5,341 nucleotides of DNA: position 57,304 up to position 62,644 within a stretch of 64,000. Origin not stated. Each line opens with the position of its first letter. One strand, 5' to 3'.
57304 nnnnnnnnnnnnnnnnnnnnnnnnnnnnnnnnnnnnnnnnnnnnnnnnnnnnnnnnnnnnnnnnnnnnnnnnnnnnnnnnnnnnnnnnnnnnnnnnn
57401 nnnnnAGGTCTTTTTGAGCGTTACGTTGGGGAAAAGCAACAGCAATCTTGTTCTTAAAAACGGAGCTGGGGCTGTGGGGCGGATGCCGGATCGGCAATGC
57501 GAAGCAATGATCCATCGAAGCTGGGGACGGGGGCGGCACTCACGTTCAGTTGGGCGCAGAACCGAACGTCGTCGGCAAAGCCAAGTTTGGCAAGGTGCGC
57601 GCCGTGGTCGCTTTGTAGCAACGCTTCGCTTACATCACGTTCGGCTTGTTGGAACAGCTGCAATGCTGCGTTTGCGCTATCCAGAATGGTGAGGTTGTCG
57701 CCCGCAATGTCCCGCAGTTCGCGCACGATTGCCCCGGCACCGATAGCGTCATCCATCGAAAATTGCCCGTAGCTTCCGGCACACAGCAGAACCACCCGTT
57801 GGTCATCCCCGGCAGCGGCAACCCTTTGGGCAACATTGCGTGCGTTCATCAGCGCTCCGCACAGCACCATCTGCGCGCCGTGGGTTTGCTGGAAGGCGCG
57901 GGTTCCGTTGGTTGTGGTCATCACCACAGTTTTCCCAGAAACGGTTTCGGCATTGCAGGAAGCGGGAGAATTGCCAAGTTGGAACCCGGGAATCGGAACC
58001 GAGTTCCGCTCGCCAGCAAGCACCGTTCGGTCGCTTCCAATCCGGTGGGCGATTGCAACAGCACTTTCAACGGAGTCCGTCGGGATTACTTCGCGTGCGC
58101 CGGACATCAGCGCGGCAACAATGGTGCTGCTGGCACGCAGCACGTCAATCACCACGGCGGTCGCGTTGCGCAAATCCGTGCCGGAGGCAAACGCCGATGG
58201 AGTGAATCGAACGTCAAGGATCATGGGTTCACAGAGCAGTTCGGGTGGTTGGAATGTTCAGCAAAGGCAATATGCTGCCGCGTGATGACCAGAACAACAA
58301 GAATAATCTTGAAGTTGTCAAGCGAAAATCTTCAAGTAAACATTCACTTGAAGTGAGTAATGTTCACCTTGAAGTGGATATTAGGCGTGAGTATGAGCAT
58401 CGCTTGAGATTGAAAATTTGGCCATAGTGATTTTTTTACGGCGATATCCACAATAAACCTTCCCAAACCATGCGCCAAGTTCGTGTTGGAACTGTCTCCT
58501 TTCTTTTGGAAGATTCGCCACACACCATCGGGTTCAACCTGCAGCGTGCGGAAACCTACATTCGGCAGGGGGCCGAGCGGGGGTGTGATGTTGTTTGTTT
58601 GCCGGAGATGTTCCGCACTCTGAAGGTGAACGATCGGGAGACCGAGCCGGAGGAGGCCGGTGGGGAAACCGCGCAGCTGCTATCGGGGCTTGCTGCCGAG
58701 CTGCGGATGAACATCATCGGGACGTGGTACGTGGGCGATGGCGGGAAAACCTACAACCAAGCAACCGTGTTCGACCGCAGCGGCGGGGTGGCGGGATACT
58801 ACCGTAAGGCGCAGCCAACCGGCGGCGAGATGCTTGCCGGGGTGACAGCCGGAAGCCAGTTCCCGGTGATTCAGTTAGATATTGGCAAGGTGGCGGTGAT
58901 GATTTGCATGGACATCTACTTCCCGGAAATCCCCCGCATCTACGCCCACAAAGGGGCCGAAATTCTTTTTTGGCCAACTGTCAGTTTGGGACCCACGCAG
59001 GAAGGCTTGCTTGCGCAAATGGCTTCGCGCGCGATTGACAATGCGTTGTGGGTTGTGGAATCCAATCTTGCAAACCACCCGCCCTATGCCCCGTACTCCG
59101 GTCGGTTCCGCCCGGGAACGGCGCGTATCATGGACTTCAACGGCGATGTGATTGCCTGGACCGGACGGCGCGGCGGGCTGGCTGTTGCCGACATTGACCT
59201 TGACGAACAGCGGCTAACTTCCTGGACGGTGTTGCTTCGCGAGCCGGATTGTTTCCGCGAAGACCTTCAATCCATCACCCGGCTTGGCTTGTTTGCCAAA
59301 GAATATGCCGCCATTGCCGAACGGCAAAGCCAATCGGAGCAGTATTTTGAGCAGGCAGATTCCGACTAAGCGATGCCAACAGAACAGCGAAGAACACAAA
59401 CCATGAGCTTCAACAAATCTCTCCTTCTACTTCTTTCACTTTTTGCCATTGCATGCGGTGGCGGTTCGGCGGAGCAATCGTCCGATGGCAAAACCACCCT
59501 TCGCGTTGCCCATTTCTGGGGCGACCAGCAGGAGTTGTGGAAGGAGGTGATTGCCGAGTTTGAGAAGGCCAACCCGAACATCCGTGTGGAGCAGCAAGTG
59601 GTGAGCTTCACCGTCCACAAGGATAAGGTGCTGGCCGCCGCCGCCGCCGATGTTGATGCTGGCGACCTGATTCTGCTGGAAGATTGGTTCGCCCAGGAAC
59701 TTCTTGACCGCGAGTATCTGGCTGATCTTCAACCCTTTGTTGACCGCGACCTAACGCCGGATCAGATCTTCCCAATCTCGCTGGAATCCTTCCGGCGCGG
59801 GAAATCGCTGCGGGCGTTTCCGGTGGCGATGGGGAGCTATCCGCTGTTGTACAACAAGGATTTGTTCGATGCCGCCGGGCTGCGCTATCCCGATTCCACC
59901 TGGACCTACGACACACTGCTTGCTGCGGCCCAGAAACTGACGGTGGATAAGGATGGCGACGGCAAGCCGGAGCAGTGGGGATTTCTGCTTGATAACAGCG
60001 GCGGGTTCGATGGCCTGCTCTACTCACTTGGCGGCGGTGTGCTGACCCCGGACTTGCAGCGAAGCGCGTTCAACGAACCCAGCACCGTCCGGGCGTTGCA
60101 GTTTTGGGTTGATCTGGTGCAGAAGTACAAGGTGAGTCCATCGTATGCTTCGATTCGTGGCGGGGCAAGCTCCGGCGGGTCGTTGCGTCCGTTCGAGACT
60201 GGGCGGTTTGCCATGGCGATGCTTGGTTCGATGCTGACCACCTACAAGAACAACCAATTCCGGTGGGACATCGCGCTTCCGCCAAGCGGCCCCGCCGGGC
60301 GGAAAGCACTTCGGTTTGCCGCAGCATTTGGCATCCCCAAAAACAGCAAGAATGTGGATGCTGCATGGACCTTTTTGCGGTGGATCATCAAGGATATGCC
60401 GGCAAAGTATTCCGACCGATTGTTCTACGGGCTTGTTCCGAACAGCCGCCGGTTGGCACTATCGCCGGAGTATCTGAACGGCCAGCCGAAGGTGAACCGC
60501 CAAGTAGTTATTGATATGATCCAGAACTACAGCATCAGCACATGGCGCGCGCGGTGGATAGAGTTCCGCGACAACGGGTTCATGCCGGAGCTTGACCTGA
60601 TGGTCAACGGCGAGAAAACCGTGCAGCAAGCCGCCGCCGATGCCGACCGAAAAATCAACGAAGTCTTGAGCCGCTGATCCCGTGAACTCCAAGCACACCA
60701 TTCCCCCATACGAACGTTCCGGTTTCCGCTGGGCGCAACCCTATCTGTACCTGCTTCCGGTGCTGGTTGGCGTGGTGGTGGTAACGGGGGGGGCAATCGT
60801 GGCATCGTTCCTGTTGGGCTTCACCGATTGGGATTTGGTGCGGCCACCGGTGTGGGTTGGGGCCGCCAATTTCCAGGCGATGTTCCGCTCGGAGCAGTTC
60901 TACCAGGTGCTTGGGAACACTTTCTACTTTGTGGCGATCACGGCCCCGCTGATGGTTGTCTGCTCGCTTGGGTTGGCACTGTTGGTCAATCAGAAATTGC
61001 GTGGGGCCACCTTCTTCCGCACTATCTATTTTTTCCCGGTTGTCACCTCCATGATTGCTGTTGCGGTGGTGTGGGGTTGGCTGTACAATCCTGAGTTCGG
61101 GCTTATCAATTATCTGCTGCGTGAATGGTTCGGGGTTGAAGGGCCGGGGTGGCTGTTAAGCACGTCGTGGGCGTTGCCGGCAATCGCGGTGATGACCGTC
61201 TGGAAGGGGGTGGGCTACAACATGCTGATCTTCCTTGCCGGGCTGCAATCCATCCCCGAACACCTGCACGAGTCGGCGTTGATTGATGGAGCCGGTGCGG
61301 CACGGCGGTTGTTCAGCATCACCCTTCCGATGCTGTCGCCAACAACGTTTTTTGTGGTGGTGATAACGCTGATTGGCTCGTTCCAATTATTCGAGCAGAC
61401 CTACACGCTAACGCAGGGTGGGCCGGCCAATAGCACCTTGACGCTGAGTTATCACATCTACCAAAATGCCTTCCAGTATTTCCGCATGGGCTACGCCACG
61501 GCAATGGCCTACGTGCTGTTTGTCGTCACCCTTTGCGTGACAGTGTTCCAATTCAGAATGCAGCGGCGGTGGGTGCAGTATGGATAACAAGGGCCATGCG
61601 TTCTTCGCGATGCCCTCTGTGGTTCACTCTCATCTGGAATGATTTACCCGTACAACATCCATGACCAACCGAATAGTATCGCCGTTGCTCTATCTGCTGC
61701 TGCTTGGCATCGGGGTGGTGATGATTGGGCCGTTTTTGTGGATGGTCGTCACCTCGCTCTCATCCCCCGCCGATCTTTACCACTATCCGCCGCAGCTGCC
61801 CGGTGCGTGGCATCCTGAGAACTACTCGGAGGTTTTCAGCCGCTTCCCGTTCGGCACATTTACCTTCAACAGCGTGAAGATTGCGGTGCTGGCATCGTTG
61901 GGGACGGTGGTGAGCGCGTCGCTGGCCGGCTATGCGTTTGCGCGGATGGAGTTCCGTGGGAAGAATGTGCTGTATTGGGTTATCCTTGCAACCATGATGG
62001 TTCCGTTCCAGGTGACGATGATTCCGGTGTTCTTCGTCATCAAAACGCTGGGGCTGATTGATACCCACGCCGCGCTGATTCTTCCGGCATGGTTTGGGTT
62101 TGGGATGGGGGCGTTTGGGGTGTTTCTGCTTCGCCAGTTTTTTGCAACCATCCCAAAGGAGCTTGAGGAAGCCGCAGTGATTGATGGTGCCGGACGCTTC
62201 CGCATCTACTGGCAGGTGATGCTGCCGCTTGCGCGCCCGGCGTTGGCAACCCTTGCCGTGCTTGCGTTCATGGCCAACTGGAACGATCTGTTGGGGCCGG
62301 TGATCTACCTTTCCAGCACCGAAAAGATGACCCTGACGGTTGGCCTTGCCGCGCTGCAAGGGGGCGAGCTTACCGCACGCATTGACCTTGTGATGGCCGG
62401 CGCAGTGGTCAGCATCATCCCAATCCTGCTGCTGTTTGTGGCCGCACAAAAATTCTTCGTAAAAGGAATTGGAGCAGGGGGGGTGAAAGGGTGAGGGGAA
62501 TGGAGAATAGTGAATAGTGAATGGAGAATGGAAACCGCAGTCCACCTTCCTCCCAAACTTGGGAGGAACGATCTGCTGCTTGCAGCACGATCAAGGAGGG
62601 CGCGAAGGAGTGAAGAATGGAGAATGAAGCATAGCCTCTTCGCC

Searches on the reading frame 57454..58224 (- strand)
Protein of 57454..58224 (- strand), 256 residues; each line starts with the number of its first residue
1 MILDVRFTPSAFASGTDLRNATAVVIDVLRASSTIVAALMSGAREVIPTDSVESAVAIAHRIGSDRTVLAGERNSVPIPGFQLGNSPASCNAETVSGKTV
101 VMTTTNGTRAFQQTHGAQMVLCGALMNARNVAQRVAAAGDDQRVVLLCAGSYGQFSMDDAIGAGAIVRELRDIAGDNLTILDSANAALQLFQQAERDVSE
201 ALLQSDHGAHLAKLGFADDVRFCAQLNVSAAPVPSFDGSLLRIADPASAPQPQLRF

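Call 33: search_protein_families(library=pfam, proteins=[window:57454-58224:-], max_evalue=0.001)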
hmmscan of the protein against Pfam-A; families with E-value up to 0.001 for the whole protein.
window:57454-58224:- (256 aa): 1 family
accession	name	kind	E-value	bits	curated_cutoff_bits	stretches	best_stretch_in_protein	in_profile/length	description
PF04029.19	2-ph_phosp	-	3.3e-72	242.7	26.4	1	17-230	11-218/226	2-phosphosulpholactate phosphatase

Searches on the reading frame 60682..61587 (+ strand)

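Call 33: search_protein_families(library=pfam, proteins=[window:60682-61587:+], max_evalue=0.001)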
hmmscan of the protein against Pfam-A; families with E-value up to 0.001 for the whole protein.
window:60682-61587:+ (301 aa): 1 family
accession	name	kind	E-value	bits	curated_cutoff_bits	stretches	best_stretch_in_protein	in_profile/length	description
PF00528.27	BPD_transp_1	-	1.8e-18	67.4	26.4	1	96-297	6-182/184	Binding-protein-dependent transport system inner membrane component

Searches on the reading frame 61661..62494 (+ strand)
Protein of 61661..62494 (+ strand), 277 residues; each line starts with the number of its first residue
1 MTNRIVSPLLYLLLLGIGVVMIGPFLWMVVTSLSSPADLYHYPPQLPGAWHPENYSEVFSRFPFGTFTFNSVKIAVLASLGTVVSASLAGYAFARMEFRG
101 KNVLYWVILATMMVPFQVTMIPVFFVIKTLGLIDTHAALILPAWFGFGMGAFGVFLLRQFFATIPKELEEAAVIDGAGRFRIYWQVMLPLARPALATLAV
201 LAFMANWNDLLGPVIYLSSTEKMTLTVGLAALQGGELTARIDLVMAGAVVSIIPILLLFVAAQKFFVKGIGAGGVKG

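Call 33: search_protein_families(library=pfam, proteins=[window:61661-62494:+], max_evalue=0.001)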
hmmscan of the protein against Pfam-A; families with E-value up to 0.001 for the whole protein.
window:61661-62494:+ (277 aa): 1 family
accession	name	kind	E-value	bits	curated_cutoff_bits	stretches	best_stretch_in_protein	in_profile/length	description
PF00528.27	BPD_transp_1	-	1.6e-21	77.3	26.4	1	87-269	2-181/184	Binding-protein-dependent transport system inner membrane component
